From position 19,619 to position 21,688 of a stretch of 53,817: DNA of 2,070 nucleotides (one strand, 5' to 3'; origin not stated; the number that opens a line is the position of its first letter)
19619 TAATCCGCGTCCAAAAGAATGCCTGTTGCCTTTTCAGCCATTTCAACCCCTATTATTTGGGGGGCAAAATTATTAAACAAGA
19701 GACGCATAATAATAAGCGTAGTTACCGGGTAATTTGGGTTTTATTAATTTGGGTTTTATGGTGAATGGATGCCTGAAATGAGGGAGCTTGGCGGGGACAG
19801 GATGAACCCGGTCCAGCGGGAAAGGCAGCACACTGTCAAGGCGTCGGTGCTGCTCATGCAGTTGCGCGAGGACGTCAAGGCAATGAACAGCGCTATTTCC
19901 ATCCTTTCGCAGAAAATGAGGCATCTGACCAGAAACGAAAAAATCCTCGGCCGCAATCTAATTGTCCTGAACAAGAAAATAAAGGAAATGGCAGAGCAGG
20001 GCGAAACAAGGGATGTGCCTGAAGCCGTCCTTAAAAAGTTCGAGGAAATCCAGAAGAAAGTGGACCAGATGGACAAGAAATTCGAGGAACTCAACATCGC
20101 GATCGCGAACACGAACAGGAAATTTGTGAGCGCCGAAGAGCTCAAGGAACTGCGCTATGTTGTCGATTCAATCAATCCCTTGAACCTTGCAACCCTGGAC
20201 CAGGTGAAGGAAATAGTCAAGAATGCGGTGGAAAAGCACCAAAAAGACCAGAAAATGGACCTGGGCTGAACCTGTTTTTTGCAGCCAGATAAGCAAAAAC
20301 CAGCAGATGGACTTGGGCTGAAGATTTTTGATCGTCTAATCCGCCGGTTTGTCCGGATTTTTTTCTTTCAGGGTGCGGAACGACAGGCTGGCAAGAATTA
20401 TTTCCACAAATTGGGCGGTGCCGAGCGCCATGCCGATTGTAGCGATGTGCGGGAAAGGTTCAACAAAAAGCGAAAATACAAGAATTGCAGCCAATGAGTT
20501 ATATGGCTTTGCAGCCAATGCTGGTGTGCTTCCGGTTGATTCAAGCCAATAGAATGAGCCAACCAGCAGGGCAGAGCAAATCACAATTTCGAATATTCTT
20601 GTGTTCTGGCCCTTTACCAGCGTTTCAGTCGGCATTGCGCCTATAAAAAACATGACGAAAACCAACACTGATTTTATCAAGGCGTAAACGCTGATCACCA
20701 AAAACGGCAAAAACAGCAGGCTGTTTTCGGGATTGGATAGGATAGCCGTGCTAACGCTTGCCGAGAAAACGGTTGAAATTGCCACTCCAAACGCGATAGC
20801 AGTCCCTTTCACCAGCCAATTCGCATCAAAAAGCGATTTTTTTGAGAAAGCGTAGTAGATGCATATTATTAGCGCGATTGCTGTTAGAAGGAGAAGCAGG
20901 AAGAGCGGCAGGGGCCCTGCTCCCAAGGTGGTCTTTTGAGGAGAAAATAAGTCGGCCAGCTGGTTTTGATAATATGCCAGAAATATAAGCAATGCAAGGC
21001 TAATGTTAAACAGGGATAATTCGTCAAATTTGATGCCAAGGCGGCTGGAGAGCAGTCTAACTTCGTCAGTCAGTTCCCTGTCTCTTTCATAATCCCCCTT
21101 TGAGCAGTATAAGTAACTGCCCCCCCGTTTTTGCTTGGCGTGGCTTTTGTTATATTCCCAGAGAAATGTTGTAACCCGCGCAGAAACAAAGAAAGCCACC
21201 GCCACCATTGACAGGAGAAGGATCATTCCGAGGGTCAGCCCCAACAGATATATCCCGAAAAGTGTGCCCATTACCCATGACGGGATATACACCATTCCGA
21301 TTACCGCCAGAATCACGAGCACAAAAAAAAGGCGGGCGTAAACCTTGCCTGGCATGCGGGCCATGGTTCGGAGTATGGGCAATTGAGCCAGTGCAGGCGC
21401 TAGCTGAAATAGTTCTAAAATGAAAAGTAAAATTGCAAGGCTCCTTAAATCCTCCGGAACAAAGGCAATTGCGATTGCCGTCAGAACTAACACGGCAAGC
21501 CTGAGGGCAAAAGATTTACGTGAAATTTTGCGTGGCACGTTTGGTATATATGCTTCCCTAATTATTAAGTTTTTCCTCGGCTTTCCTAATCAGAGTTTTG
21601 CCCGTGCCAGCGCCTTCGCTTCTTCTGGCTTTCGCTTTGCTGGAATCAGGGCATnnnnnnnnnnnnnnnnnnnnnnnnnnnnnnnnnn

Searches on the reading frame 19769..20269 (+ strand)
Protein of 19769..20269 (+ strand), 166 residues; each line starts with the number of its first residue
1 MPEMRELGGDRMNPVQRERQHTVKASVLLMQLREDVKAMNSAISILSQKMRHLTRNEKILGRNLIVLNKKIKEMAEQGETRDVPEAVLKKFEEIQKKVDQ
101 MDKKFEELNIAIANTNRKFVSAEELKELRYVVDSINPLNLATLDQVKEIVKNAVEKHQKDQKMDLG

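Call 76: search_protein_families(library=pfam, proteins=[window:19769-20269:+], max_evalue=0.01)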
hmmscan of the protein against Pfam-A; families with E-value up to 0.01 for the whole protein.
window:19769-20269:+ (166 aa): 2 families
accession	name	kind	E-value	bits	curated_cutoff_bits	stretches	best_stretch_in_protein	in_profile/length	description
PF05531.17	NPV_P10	-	0.0053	17.6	29.8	0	28-74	5-47/75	Nucleopolyhedrovirus P10 protein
PF09429.15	Wbp11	-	0.0087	16.8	24.3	1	49-103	24-78/78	WW domain binding protein 11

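Call 85: search_solved_structures(query=A7, max_evalue=10)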
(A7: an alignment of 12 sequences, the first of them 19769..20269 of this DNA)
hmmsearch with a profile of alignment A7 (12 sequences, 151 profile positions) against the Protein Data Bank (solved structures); distinct sequences matched with E-value up to 10: 106 (the best 60 are shown).
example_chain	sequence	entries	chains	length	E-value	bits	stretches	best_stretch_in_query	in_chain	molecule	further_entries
9rgy_A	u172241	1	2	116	0.00046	23.1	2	70-117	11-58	sc-apCC3-CW-0NTT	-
9r1k_A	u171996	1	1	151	0.0016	21.4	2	59-119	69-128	sc-apCC-4-A7F-1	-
9rgv_A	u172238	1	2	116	0.0033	20.3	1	70-118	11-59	sc-apCC3-CW1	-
9rgx_A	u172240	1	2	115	0.0034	20.3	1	70-119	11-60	sc-apCC3-ACW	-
9rgw_A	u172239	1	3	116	0.0086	19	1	70-117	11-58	sc-apCC3-CW2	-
5apz_A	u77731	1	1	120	0.01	18.7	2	73-116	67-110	GENERAL CONTROL PROTEIN GCN4, NOR1 TCAR0761, GENERAL CONTROL PROTEIN GCN4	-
2yny_A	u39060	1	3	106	0.013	18.5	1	76-116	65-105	GENERAL CONTROL PROTEIN GCN4, PUTATIVE INNER MEMBRANE PROTEIN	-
7tbi_O1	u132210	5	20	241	0.013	18.4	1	54-111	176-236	Nup49 | NUP54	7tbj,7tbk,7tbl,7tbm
5apx_A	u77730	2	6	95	0.015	18.2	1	80-125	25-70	GENERAL CONTROL PROTEIN GCN4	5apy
5cws_E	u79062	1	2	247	0.016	18.1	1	54-112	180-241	Nucleoporin NUP57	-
8a3k_UNK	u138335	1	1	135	0.022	17.7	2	54-124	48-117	sc-apCC-4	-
7muc_AF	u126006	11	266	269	0.022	17.7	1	58-116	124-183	DotF | IcmG (DotF)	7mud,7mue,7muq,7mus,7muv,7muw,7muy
7o92_A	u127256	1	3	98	0.025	17.5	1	75-115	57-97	hypothetical protein UY81_C0065G0003 residues 18-54 from Candidatus Giovannonibacteria bac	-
8qox_B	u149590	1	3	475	0.031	17.2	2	17-106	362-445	Conserved membrane protein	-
9r1j_A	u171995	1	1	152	0.036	17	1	59-120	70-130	sc-apCC-4-NR-1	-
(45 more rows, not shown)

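Call 98: search_protein_families(library=padloc, proteins=[window:19769-20269:+], max_evalue=0.01)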
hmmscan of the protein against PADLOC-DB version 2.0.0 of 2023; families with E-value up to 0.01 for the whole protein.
window:19769-20269:+ (166 aa): 1 family
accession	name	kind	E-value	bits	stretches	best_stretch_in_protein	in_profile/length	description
PDLC00256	LmuB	-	0.0011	15.8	1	24-136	318-436/563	AAA ATPase domain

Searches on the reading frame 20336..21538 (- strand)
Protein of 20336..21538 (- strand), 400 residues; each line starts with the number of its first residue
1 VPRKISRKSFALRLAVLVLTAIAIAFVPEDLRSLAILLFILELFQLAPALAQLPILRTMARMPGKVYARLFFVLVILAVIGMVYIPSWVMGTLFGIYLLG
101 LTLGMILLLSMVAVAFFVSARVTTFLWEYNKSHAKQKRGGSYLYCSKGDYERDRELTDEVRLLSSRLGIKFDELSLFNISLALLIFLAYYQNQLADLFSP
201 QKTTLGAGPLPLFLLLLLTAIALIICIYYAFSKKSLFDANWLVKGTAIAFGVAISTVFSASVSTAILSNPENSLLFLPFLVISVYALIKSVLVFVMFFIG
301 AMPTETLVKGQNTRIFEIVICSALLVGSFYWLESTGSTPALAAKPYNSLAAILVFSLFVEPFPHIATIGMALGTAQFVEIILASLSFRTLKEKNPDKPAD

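Call 5: search_protein_families(library=pfam, proteins=[window:20336-21538:-], max_evalue=0.1)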
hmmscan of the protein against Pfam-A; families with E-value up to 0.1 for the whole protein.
window:20336-21538:- (400 aa): 0 families

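Call 24: search_protein_families(library=ncbifam, proteins=[window:20336-21538:-], max_evalue=1)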
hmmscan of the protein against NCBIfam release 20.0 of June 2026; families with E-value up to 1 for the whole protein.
window:20336-21538:- (400 aa): 0 families

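Call 98: search_protein_families(library=padloc, proteins=[window:20336-21538:-], max_evalue=0.01)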
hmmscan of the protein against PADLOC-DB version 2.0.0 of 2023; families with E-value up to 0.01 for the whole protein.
window:20336-21538:- (400 aa): 0 families
